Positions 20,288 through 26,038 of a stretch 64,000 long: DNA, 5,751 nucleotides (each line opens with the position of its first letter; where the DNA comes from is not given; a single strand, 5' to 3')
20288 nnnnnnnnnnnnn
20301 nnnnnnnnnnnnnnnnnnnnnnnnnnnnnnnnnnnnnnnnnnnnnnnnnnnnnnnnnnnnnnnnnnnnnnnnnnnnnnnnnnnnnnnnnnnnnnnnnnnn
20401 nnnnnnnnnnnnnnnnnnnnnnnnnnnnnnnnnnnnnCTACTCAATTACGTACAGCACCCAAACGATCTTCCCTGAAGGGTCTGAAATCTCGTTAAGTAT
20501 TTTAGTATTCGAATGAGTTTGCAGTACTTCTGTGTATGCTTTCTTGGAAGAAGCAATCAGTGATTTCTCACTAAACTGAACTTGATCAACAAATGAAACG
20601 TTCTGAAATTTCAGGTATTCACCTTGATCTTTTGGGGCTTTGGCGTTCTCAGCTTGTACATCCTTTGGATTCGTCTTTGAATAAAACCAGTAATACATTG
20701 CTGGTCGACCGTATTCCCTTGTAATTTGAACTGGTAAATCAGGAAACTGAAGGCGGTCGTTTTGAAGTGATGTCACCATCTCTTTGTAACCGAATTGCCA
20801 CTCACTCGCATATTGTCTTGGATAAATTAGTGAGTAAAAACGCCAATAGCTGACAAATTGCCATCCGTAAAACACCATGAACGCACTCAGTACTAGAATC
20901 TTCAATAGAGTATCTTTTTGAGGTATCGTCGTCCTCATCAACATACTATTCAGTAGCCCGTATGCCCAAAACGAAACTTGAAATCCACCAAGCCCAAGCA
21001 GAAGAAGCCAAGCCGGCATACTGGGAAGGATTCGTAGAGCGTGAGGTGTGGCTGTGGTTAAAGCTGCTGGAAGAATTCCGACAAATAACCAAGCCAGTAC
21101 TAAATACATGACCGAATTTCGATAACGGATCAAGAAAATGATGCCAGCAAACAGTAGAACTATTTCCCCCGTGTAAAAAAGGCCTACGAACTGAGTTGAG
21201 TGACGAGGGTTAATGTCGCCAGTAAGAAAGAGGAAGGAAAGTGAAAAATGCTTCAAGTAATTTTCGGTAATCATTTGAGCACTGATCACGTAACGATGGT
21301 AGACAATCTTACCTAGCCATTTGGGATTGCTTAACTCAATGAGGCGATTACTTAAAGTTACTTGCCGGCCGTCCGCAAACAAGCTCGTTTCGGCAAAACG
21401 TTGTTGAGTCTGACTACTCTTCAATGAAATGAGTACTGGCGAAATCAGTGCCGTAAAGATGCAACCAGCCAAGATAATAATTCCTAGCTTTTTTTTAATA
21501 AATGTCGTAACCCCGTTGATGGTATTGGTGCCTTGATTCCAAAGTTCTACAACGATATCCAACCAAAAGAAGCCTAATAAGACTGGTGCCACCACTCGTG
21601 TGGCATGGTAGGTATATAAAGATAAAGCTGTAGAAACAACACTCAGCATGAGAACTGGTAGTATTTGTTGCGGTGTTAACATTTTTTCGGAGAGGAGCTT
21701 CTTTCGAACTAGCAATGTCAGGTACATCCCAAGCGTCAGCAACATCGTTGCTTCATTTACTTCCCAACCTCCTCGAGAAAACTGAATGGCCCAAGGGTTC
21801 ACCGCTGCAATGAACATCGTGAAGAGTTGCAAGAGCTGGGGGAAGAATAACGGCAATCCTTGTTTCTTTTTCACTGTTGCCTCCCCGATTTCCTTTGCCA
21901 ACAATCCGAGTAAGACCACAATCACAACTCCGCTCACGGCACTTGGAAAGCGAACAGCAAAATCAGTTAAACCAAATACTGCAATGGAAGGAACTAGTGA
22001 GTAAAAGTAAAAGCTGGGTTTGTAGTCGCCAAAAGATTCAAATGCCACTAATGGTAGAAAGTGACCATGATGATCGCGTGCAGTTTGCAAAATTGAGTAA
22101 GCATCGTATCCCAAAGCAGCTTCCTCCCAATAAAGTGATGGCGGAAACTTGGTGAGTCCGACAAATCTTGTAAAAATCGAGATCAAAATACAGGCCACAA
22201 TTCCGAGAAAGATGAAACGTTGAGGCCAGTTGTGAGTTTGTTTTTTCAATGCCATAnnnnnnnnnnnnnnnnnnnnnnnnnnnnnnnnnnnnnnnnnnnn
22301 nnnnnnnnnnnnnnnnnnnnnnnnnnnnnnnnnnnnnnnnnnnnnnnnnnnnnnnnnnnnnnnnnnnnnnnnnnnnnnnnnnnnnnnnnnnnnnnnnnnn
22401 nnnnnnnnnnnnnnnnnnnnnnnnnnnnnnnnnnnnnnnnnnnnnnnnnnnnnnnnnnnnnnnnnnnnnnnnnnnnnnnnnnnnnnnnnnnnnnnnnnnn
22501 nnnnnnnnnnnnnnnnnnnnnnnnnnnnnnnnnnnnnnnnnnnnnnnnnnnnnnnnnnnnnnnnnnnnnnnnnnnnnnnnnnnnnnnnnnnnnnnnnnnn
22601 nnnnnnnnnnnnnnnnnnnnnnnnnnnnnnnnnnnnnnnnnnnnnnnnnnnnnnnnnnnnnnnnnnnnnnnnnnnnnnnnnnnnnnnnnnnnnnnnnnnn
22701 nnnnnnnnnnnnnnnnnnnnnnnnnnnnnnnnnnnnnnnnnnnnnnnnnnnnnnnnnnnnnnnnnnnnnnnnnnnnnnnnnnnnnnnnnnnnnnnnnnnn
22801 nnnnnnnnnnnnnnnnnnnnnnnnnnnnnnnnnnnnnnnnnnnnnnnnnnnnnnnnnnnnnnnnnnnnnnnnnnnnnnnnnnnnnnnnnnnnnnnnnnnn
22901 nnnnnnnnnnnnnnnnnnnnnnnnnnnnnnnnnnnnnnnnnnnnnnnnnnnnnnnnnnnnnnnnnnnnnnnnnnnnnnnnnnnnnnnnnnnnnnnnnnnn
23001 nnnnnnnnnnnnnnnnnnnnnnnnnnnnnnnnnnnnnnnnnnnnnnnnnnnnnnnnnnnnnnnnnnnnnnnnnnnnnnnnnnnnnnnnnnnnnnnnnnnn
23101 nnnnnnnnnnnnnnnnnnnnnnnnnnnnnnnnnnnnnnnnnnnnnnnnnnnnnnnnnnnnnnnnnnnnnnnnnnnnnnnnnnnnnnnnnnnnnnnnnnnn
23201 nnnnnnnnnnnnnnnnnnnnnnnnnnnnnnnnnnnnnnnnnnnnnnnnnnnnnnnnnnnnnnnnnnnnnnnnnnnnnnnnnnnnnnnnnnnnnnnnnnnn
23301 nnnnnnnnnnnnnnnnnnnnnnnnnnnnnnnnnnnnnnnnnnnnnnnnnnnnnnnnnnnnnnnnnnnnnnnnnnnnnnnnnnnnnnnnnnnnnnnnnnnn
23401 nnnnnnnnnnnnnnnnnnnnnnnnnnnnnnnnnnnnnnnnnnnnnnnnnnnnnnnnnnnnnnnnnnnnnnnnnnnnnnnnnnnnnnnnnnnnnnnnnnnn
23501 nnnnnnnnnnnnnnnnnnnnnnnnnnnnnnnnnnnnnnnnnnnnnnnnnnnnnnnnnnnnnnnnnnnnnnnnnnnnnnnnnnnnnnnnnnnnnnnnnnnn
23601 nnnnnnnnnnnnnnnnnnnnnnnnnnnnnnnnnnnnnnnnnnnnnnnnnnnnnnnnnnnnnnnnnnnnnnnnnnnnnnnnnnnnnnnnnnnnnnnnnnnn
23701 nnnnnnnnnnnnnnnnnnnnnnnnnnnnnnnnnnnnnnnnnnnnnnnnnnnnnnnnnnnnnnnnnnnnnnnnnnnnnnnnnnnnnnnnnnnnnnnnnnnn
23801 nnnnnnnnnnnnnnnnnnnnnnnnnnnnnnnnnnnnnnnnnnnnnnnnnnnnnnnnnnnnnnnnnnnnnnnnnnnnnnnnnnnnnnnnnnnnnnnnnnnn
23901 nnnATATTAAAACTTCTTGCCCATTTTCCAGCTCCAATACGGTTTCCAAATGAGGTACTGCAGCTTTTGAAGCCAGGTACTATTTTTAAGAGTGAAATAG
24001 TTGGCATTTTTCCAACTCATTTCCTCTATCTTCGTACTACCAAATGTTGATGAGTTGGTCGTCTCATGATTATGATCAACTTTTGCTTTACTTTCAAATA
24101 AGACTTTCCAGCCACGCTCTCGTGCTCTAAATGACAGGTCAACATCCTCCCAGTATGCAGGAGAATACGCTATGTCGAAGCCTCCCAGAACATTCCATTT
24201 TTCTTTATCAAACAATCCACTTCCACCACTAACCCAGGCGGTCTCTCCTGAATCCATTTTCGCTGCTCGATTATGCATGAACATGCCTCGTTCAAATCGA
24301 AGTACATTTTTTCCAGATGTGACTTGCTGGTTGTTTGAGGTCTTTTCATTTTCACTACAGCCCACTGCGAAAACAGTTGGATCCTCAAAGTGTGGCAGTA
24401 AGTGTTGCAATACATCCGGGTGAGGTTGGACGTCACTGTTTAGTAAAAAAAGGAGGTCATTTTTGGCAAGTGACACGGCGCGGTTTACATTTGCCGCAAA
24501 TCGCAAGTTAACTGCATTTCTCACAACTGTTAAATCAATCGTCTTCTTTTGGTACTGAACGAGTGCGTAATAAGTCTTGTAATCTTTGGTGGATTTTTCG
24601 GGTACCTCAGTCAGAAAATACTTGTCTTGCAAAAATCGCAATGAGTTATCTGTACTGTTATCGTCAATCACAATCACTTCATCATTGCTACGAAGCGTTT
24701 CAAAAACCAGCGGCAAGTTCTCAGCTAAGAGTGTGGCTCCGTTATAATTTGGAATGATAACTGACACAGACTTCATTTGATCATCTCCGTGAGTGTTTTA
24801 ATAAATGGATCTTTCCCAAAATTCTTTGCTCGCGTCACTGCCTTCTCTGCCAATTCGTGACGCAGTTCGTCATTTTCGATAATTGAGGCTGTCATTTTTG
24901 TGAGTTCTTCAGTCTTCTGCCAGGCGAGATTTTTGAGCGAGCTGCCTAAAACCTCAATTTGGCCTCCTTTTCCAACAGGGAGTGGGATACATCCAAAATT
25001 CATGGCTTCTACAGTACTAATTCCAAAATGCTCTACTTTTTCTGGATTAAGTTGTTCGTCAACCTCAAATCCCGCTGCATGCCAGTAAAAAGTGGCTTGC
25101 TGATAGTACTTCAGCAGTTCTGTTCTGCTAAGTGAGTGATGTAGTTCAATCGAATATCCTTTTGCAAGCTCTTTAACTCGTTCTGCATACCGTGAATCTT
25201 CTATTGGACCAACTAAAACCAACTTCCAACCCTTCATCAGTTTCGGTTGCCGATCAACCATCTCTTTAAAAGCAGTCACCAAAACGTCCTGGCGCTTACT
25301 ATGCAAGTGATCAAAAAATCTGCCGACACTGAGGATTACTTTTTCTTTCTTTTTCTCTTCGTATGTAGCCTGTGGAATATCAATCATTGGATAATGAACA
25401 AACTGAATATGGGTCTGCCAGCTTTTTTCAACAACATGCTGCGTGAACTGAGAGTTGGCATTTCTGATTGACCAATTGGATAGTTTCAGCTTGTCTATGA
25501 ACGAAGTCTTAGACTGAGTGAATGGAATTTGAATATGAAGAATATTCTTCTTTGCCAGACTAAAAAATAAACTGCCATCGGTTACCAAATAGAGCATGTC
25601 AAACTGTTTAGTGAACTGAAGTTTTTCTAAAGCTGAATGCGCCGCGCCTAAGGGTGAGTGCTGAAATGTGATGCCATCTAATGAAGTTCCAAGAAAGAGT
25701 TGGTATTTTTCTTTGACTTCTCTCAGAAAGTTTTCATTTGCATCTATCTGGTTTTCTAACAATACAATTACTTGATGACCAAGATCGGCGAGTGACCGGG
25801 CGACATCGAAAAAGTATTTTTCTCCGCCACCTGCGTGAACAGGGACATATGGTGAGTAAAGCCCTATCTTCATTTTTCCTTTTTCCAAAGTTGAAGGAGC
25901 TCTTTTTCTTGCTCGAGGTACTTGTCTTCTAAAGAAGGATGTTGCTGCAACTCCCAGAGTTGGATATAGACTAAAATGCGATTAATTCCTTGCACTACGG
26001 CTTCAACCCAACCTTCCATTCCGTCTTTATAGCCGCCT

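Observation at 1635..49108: Extreme expansion of GT-C-type polytopic membrane glycosyltransferases (about 15 genes, seven PMT_2/ArnT-like)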

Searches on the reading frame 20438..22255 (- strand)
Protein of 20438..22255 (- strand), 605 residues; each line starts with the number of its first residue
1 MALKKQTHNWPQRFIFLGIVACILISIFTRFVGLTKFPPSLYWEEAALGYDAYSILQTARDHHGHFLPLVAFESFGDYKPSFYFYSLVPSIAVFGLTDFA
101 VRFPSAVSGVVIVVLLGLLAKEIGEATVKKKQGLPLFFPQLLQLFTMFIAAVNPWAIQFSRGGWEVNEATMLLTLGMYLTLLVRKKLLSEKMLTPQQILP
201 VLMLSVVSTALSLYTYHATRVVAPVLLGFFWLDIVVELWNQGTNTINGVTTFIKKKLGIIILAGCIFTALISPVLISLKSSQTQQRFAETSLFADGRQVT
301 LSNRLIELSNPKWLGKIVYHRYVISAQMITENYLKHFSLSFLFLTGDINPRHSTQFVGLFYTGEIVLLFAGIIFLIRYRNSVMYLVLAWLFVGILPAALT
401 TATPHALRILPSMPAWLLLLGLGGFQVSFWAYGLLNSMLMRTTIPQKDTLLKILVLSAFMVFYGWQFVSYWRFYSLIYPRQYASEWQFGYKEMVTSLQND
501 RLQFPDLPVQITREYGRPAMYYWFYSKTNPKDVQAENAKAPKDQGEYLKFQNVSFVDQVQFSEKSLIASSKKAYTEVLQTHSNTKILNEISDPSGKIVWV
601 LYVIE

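Call 4: search_protein_families(library=pfam, proteins=[window:20438-22255:-], max_evalue=0.01)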
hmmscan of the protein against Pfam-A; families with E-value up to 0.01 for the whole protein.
window:20438-22255:- (605 aa): 0 families

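Call 12: search_protein_families(library=pfam, proteins=[window:20438-22255:-], max_evalue=10)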
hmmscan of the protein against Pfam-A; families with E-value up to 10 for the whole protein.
window:20438-22255:- (605 aa): 1 family
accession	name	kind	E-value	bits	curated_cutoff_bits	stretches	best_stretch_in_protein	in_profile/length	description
PF02308.21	MgtC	-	0.47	11.3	31.4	1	202-277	31-109/121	MgtC family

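Call 14: search_protein_families(library=ncbifam, proteins=[window:20438-22255:-], max_evalue=1)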
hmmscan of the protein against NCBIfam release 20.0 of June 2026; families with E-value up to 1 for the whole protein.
window:20438-22255:- (605 aa): 0 families

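Call 15: find_encoding_contigs(protein=window:20438-22255:-, flank=10000, max_places=6)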
Protein window:20438-22255:- (605 aa): no gene with exactly this product is on record in the collection.

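Call 16: find_homologous_proteins(query=window:20438-22255:-)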
Query window:20438-22255:- (605 aa): 1006 proteins with E <= 0.001 among 8000 candidates; the best 120 are listed.
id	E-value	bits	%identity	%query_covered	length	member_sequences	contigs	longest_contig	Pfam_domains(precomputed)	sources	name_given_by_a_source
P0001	0.0e+0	1354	100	100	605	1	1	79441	-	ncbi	-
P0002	4.8e-248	843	62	100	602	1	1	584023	-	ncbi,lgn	-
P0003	1.2e-221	756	58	98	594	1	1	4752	-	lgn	-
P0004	5.8e-220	750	57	95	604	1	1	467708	-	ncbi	-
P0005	3.3e-215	734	54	98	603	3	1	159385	-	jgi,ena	-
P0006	8.9e-161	555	48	97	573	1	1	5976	-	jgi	jgi:4-amino-4-deoxy-L-arabinose transferase-like glycosyltransferase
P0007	3.8e-154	533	46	97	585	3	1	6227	-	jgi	jgi:hypothetical protein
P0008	2.0e-152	527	46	95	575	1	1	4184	PF13231.13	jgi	jgi:4-amino-4-deoxy-L-arabinose transferase-like glycosyltransferase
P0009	2.5e-150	520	47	98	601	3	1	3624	PF13231.13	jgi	jgi:4-amino-4-deoxy-L-arabinose transferase-like glycosyltransferase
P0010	2.2e-149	517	46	97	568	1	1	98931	PF13231.13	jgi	jgi:4-amino-4-deoxy-L-arabinose transferase-like glycosyltransferase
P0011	1.4e-148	514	45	97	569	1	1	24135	PF13231.13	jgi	jgi:4-amino-4-deoxy-L-arabinose transferase-like glycosyltransferase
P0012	7.9e-145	502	44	98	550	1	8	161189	-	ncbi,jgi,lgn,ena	-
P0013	2.2e-144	501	46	98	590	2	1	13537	-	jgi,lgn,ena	-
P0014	1.0e-143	498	44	99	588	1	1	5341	-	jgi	jgi:4-amino-4-deoxy-L-arabinose transferase-like glycosyltransferase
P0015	7.5e-143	496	43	97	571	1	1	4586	-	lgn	-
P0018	5.2e-140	486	44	95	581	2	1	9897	PF13231.13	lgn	-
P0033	1.8e-134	468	42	97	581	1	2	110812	PF13231.13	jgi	jgi:hypothetical protein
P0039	2.8e-132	461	41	100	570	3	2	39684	PF13231.13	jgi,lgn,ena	-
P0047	8.8e-132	459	45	91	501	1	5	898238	PF13231.13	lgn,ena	-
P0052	1.1e-130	455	41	96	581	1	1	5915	PF13231.13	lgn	-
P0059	2.6e-130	454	41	96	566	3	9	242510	PF13231.13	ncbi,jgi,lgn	jgi:4-amino-4-deoxy-L-arabinose transferase-like glycosyltransferase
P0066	2.1e-129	451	41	95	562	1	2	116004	PF13231.13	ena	-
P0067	2.1e-129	451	46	89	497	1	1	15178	PF13231.13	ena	-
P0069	3.1e-129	451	41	100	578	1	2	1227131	PF13231.13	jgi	jgi:4-amino-4-deoxy-L-arabinose transferase-like glycosyltransferase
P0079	1.9e-128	448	42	97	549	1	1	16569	PF13231.13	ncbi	-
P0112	7.4e-124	433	44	89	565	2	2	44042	PF13231.13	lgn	-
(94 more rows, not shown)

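Call 18: find_encoding_contigs(protein=P0002, flank=10000, max_places=3)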
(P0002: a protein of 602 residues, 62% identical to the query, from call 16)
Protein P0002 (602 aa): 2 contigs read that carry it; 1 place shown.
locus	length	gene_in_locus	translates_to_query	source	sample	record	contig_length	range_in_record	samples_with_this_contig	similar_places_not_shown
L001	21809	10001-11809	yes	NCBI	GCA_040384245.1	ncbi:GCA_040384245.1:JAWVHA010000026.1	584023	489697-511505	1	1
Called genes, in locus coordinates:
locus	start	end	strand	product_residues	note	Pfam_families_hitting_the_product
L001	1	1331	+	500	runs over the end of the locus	PF01943:Polysacc_synt, PF13440:Polysacc_synt_3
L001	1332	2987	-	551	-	PF10131:PTPS_related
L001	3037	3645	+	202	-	-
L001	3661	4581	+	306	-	-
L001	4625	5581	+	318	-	PF00535:Glycos_transf_2, PF13641:Glyco_tranf_2_3, PF13632:Glyco_trans_2_3 (weak)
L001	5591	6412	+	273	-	PF00535:Glycos_transf_2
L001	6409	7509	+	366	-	PF00534:Glycos_transf_1, PF13692:Glyco_trans_1_4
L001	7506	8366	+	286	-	PF00535:Glycos_transf_2, PF13641:Glyco_tranf_2_3, PF13632:Glyco_trans_2_3 (weak)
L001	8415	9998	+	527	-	-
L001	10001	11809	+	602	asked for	-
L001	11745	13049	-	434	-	-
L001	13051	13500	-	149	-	PF00578:AhpC-TSA, PF08534:Redoxin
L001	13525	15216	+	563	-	PF13231:PMT_2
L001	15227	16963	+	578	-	-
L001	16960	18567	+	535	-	-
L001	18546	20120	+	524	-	PF13231:PMT_2 (weak)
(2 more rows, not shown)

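Call 19: find_encoding_contigs(protein=P0001, flank=10000, max_places=3)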
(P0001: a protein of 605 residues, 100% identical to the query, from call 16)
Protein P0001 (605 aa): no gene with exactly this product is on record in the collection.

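Call 47: search_solved_structures(query=A4, max_evalue=1)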
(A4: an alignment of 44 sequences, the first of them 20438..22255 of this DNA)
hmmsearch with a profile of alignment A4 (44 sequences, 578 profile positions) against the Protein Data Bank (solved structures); distinct sequences matched with E-value up to 1: 0.

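Call 54: find_related_loci(query=A4, collection=genome_contigs, flank=10000)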
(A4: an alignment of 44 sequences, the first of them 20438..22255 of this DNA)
Query A4 (605 aa) in genome_contigs; peptide patterns used: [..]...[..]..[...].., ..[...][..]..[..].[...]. (x = any residue, [..] = any of these).
240 stretches matched a pattern; 226 encode a relative of the query (tblastn E <= 1e-3); the best 80 are kept; 80 distinct loci.
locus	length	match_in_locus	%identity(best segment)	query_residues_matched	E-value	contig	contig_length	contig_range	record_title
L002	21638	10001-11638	44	12-602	4e-148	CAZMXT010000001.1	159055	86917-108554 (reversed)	MAG TPA_asm: uncultured Pseudomonadales bacterium isolate SRP128246_co1_515 genome assembly, contig: NODE_25_length_1590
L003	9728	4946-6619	43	20-602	1e-147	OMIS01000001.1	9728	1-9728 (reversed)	bacterium isolate AM_0466 genome assembly, contig: AM_0466_1, whole genome shotgun sequence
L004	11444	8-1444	46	33-560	9e-141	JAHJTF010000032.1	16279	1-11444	MAG: Patescibacteria group bacterium isolate OS_PC_MetaG.mb.40 OS_PC_MetaG.mb.40_k141_610300, whole genome shotgun seque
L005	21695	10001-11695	43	14-601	2e-140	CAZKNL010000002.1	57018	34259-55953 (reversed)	MAG TPA_asm: uncultured Pseudomonadales bacterium isolate SRP200132_co2_242 genome assembly, contig: NODE_329_length_570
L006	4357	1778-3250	44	22-560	3e-143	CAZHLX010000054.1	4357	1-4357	MAG TPA_asm: uncultured Pseudomonadales bacterium isolate SRP167671_co2_247 genome assembly, contig: NODE_22507_length_4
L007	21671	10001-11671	41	20-599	7e-139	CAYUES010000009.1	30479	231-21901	MAG TPA_asm: uncultured Pseudomonadales bacterium isolate SRP329715_co2_11 genome assembly, contig: NODE_3132_length_304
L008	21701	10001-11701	43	12-601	1e-137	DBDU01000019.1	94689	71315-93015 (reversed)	MAG TPA_asm: Patescibacteria group bacterium UBA924 UBA924_contig_528, whole genome shotgun sequence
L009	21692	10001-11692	40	30-599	1e-137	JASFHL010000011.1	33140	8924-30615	MAG: Candidatus Woesebacteria bacterium isolate D0608M20metaG_Bin_4550 D0608M20metaG_FD_scaffold_83_c1, whole genome sho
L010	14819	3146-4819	41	23-605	2e-136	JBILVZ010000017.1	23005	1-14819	MAG: Methylococcaceae bacterium isolate ME2018-08-25_3300042355_group8_bin66 Rohwer_bin1527_scaffold_529_c1, whole genom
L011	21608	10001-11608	42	30-605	1e-135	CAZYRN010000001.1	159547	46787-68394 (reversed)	MAG TPA_asm: uncultured Pseudomonadales bacterium isolate SRP144015_co1_64 genome assembly, contig: NODE_48_length_15954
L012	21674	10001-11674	40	11-605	5e-136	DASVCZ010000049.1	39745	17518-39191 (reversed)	MAG TPA_asm: Patescibacteria group bacterium isolate SMAG_U2020 k141_1658300, whole genome shotgun sequence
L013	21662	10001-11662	43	19-602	2e-134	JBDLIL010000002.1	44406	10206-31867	MAG: Patescibacteria group bacterium isolate MAG029 MAG029_2, whole genome shotgun sequence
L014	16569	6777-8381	42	18-602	3e-134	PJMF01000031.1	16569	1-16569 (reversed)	MAG: Candidatus Paceibacterota bacterium isolate Amazon_FNV_2010_13_2_2 contig_75_39469575_length_16569_multi_6_in_2_out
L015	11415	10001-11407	45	14-537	6e-134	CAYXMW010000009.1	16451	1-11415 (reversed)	MAG TPA_asm: uncultured Pseudomonadales bacterium isolate SRP191223_co1_89 genome assembly, contig: NODE_3518_length_164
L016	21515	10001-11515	43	4-555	1e-133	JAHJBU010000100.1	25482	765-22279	MAG: Patescibacteria group bacterium isolate Modern_marine.mb.272 Modern_marine.mb.272_k141_2461865, whole genome shotgu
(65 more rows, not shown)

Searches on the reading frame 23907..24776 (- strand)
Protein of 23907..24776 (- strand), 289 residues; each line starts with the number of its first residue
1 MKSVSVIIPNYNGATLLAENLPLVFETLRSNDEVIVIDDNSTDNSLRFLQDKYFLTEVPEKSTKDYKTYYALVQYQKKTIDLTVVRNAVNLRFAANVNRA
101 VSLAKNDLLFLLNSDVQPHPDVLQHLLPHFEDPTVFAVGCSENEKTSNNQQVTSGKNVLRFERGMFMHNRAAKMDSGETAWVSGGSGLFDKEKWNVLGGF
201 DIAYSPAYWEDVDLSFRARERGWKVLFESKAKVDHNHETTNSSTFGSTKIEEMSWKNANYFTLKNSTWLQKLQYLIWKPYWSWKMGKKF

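Call 4: search_protein_families(library=pfam, proteins=[window:23907-24776:-], max_evalue=0.01)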
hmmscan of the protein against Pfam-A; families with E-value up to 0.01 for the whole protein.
window:23907-24776:- (289 aa): 4 families
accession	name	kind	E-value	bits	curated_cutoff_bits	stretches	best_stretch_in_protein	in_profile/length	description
PF00535.33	Glycos_transf_2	-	1.3e-23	84.2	23.3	2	68-179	41-156/168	Glycosyl transferase family 2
PF13641.12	Glyco_tranf_2_3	-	4.7e-19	69.8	27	1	4-242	3-218/230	Glycosyltransferase like family 2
PF13632.12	Glyco_trans_2_3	-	2.6e-08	34.4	27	1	110-240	3-125/198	Glycosyl transferase family group 2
PF13506.12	Glyco_transf_21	-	6.2e-06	26.2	21.7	1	95-239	20-158/174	Glycosyl transferase family 21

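Call 60: search_protein_families(library=ncbifam, proteins=[window:23907-24776:-], max_evalue=1e-8)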
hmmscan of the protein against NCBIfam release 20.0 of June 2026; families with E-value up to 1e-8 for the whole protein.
window:23907-24776:- (289 aa): 4 families
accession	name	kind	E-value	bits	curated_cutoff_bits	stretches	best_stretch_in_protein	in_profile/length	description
TIGR03965.1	mycofact_glyco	equivalog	4.9e-21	75.1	280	1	76-240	125-285/467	mycofactocin biosynthesis glycosyltransferase MftF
NF041875.1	EPS_EpsD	equivalog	2.9e-16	59.8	370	1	72-243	47-214/325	exopolysaccharide biosynthesis glycosyltransferase EpsD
TIGR03937.1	PgaC_IcaA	equivalog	2.7e-13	49.7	422.3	0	68-232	88-247/407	poly-beta-1,6-N-acetyl-D-glucosamine synthase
TIGR04283.1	glyco_like_mftF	equivalog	1.8e-09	37.5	182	0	4-51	1-48/221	TIGR04283 family arsenosugar biosynthesis glycosyltransferase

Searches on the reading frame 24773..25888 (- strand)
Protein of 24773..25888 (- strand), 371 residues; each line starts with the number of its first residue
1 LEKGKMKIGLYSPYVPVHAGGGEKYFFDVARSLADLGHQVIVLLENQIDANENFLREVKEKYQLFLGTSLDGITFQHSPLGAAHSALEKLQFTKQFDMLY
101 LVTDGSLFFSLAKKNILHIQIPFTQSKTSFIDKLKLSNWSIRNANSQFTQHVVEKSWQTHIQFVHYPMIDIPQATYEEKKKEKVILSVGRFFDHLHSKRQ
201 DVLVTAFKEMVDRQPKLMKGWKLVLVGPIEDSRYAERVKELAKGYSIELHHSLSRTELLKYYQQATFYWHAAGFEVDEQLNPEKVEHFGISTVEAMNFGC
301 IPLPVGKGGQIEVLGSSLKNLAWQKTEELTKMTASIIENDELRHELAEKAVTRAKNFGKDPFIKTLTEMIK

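Call 4: search_protein_families(library=pfam, proteins=[window:24773-25888:-], max_evalue=0.01)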
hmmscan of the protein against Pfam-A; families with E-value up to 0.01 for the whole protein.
window:24773-25888:- (371 aa): 4 families
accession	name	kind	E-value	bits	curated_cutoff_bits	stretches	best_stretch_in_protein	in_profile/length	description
PF00534.26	Glycos_transf_1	-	1.3e-17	64.3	26.4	1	176-350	9-169/172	Glycosyl transferases group 1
PF13692.12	Glyco_trans_1_4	-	1.2e-08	35.8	27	1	182-301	1-102/142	Glycosyl transferases group 1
PF13439.12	Glyco_transf_4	-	0.00048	20.6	28.5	1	20-114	2-91/170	Glycosyltransferase Family 4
PF07788.17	PDDEXK_10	-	0.0045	17.3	21.2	0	218-247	44-73/74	PD-(D/E)XK nuclease superfamily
